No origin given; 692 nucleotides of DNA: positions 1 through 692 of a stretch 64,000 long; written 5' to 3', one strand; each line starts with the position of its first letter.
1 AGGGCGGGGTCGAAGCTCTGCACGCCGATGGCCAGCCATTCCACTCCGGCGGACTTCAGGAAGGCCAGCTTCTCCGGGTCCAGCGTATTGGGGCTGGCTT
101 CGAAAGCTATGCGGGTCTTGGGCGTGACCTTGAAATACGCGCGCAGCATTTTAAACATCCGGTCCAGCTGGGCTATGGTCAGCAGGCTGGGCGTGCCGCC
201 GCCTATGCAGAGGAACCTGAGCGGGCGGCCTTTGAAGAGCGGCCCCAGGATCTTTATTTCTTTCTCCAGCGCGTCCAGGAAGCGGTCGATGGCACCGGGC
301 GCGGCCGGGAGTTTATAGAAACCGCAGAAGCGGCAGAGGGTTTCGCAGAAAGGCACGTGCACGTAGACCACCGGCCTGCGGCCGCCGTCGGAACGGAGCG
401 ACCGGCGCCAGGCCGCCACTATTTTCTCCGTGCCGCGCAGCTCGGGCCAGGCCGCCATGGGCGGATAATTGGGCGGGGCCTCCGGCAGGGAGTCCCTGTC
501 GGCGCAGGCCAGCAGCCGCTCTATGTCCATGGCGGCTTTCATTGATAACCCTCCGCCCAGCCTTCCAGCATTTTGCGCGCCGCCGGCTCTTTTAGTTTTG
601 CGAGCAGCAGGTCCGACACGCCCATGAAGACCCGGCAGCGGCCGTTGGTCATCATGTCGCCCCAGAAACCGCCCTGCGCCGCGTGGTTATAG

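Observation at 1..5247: Five consecutive radical SAM genes, including a second HxsB-like/HxsC-like pair with no precursor gene in view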

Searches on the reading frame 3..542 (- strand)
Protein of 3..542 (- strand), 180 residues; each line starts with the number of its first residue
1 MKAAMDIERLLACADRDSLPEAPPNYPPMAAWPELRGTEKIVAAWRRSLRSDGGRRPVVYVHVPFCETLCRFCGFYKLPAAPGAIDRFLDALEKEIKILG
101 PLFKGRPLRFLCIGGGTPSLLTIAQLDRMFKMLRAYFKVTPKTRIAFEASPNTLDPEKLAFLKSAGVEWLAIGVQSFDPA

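Call 6: search_protein_families(library=ncbifam, proteins=[window:3-542:-], max_evalue=0.001)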
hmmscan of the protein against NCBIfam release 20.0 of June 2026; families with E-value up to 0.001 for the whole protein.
window:3-542:- (180 aa): 16 families
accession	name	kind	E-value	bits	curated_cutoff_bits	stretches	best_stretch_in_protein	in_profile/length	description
TIGR04107.1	rSAM_HutW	equivalog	3.6e-31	108.4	400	1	38-178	21-163/419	heme anaerobic degradation radical SAM methyltransferase ChuW/HutW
NF006067.1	PRK08208.1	equivalog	5.2e-31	108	380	1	26-178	9-160/427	STM4012 family radical SAM protein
TIGR00539.1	hemN_rel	equivalog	2.7e-26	92.5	205.4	1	59-178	3-122/361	radical SAM family heme chaperone HemW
TIGR00538.1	hemN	equivalog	1.4e-24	86.7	324.95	1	50-179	42-174/454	oxygen-independent coproporphyrinogen III oxidase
TIGR03994.1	rSAM_HemZ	equivalog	8.5e-23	81.1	321.4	1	58-178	86-209/401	coproporphyrinogen dehydrogenase HemZ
NF006385.0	PRK08629.1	equivalog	5.9e-21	74.7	355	1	54-178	50-167/439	coproporphyrinogen III oxidase family protein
NF005133.0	PRK06582.1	equivalog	9.8e-19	67.6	597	1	59-177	14-132/390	coproporphyrinogen III oxidase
NF006064.0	PRK08207.2-2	equivalog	3.1e-18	66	504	1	59-178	147-272/465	coproporphyrinogen III oxidase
NF006061.0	PRK08207.1-4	equivalog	2.5e-16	59.5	702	1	59-177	176-300/501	coproporphyrinogen III oxidase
NF006059.0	PRK08207.1-1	equivalog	3.5e-13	49.1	1012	1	59-177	174-298/496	coproporphyrinogen III oxidase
NF004567.0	PRK05904.1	equivalog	1.4e-12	47.5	355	1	59-177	9-124/353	coproporphyrinogen III oxidase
NF006066.0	PRK08207.2-5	equivalog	4.2e-12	45.4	1117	1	58-176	192-315/518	coproporphyrinogen III oxidase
NF006060.0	PRK08207.1-3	equivalog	2e-09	36.7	653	1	58-177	151-276/477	coproporphyrinogen III oxidase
NF006062.0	PRK08207.1-5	equivalog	4e-08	32.5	1007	1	58-176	150-274/476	coproporphyrinogen III oxidase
NF006063.0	PRK08207.2-1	equivalog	6.2e-06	25.1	1074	1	59-176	195-317/518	coproporphyrinogen III oxidase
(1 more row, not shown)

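Call 7: search_protein_families(library=pfam, proteins=[window:3-542:-], max_evalue=0.001)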
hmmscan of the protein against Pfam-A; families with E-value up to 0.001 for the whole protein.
window:3-542:- (180 aa): 1 family
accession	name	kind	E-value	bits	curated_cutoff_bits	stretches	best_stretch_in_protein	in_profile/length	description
PF04055.27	Radical_SAM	-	1.9e-15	57.8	29.5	1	60-179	1-114/166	Radical SAM superfamily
